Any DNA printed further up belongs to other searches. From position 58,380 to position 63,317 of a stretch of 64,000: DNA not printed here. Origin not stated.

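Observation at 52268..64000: Exosortase/EpsI operon built around a 1545-aa TPR protein and three GT-C-type membrane proteins, without the usual cytoplasmic EPS machinery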

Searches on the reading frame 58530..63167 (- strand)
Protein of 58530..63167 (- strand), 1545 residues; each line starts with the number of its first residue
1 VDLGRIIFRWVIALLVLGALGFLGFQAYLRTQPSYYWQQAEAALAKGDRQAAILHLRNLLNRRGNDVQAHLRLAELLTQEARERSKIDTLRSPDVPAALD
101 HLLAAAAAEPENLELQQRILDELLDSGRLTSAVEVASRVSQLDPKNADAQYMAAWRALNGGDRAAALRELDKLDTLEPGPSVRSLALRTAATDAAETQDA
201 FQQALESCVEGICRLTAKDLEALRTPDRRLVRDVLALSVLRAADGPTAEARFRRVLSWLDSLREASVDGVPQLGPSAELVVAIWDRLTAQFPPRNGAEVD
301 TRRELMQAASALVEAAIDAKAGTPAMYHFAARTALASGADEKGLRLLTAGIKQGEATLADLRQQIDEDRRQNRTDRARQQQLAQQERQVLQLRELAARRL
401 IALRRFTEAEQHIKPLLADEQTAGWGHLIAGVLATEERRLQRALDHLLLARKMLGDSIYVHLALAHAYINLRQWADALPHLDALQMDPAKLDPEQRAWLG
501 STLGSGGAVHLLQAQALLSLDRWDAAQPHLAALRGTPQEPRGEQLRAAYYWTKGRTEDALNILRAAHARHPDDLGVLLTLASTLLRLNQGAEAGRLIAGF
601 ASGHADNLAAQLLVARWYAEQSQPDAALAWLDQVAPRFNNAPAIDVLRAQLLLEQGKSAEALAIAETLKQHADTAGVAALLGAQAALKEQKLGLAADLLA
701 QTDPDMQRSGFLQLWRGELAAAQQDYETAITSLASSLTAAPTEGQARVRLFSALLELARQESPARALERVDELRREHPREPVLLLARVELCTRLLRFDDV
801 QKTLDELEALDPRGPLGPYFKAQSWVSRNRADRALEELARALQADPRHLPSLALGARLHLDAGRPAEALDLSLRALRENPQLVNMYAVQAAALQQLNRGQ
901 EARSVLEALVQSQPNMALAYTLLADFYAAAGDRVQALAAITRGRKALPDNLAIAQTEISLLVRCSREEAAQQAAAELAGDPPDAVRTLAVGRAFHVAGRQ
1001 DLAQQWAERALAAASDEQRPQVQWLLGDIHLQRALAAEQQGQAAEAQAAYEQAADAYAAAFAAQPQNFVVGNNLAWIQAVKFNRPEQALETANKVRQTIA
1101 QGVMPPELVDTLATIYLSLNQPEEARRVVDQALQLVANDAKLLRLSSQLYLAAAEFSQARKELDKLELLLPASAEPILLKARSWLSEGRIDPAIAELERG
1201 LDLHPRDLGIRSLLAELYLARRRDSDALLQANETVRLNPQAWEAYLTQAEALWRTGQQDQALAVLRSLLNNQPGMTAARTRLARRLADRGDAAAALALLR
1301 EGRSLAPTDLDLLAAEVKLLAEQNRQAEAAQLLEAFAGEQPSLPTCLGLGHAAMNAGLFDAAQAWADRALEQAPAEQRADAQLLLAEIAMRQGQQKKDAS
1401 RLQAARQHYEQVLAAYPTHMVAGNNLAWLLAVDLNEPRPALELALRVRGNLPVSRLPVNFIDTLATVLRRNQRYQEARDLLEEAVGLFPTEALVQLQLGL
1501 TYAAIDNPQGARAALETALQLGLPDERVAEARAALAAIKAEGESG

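Call 5: search_protein_families(library=pfam, proteins=[window:58530-63167:-], max_evalue=0.01)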
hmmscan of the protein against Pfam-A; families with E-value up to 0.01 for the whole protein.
window:58530-63167:- (1545 aa): 20 families
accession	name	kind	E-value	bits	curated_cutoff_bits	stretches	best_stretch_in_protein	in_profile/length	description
PF14559.12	TPR_19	-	1.9e-49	166.3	25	7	553-597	4-48/68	Tetratricopeptide repeat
PF13428.12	TPR_14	-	1.7e-35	118.3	23.5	4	544-581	5-42/44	Tetratricopeptide repeat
PF12895.13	ANAPC3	-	1.7e-21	76.8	27.2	2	833-908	7-81/82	Anaphase-promoting complex, cyclosome, subunit 3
PF07719.23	TPR_2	-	2.1e-19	68.4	27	0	1463-1490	6-33/34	Tetratricopeptide repeat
PF13181.12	TPR_8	-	1.9e-15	56.1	25.7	0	1029-1056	3-30/34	Tetratricopeptide repeat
PF13432.12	TPR_16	-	2.5e-15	57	32.7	2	1464-1521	3-60/65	Tetratricopeptide repeat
PF25058.1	ARM_TT21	-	1.8e-12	47.9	27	0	1230-1284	82-136/155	Tetratricopeptide repeat protein 21 ARM repeat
PF00515.34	TPR_1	-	5.4e-10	39.1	27.8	0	1346-1374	4-32/34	Tetratricopeptide repeat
PF25062.1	ARM_TT21_N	-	6.3e-08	33.1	40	0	1177-1341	30-199/222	Tetratricopeptide repeat protein 21 N-terminal ARM repeat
PF09295.16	ChAPs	-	1.5e-06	27.9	20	0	852-939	203-290/395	ChAPs (Chs5p-Arf1p-binding proteins)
PF25064.1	ARM_TT21_5th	-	6.1e-06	27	27.8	0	1213-1268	6-61/117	TT21 fifth ARM repeats domain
PF24575.1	TPR_Slam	-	2.4e-05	25.1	35.2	0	37-83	51-97/104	Surface lipoprotein assembly modifier, N-terminal TPR repeats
PF13424.12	TPR_12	-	5.3e-05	23.8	30.1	1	1463-1521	8-74/77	Tetratricopeptide repeat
PF25063.1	ARM_TT21_C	-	0.00018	21.9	35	1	1035-1096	130-191/209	Tetratricopeptide repeat protein 21 C-terminal ARM domain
PF13414.12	TPR_11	-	0.00027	21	26.8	0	121-151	2-32/42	TPR repeat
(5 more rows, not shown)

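Call 6: search_protein_families(library=ncbifam, proteins=[window:58530-63167:-], max_evalue=0.01)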
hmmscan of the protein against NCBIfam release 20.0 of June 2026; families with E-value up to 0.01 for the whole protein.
window:58530-63167:- (1545 aa): 16 families
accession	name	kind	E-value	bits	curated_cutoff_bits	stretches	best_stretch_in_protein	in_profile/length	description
TIGR02917.1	PEP_TPR_lipo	equivalog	1.7e-77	261.1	312.2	7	1121-1519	514-898/899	XrtA/PEP-CTERM system TPR-repeat protein PrsT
NF040959.1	MamA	equivalog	3.1e-28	98.6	200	3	1243-1382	38-178/204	magnetosome protein MamA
NF052415.1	T3SS_chap_SctY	equivalog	2.5e-13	50.4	70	5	1177-1270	9-105/106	type III secretion apparatus assembly chaperone SctY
NF033762.1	social_mot_Tgl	equivalog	1.4e-12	47.5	225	1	826-975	77-228/252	social motility TPR repeat lipoprotein Tgl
NF052400.1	M48_BAM_BepA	equivalog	7e-12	44.9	570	2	819-941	311-433/483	beta-barrel assembly-enhancing protease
NF008757.0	PRK11788.1-5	equivalog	1e-09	38.1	363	2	822-955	187-320/388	lipopolysaccharide assembly protein LapB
TIGR02795.1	tol_pal_ybgF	equivalog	1.2e-07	32.3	90.1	0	704-782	33-111/119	tol-pal system protein YbgF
NF033920.0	C39_PA2778_fam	equivalog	2.5e-07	30.4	150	1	1227-1307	175-255/255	PA2778 family cysteine peptidase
NF047371.1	FlcA_CTERM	equivalog_domain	2.6e-06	26.2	300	0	1368-1521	215-376/646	periplasmic flagellar collar protein FlcA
TIGR02521.1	type_IV_pilW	equivalog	3.3e-06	26.8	154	0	1492-1535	31-74/234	type IV pilus biogenesis/stability protein PilW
TIGR02552.1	LcrH_SycD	equivalog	3.7e-06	26.7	104.8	0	1459-1529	53-123/136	SycD/LcrH family type III secretion system chaperone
NF008755.0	PRK11788.1-3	equivalog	3.7e-06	26.5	430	3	1216-1346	188-318/388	lipopolysaccharide assembly protein LapB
TIGR00990.1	3a0801s09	subfamily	0.00045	19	757.25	1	1048-1315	308-581/615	mitochondrial import receptor subunit TOM70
TIGR00540.1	TPR_hemY_coli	hypoth_equivalog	0.00052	18.9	142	0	1111-1167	157-213/385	heme biosynthesis-associated TPR protein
NF047558.1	TPR_END_plus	domain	0.00091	19.1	32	0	819-848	3-32/56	TPR end-of-group domain-containing protein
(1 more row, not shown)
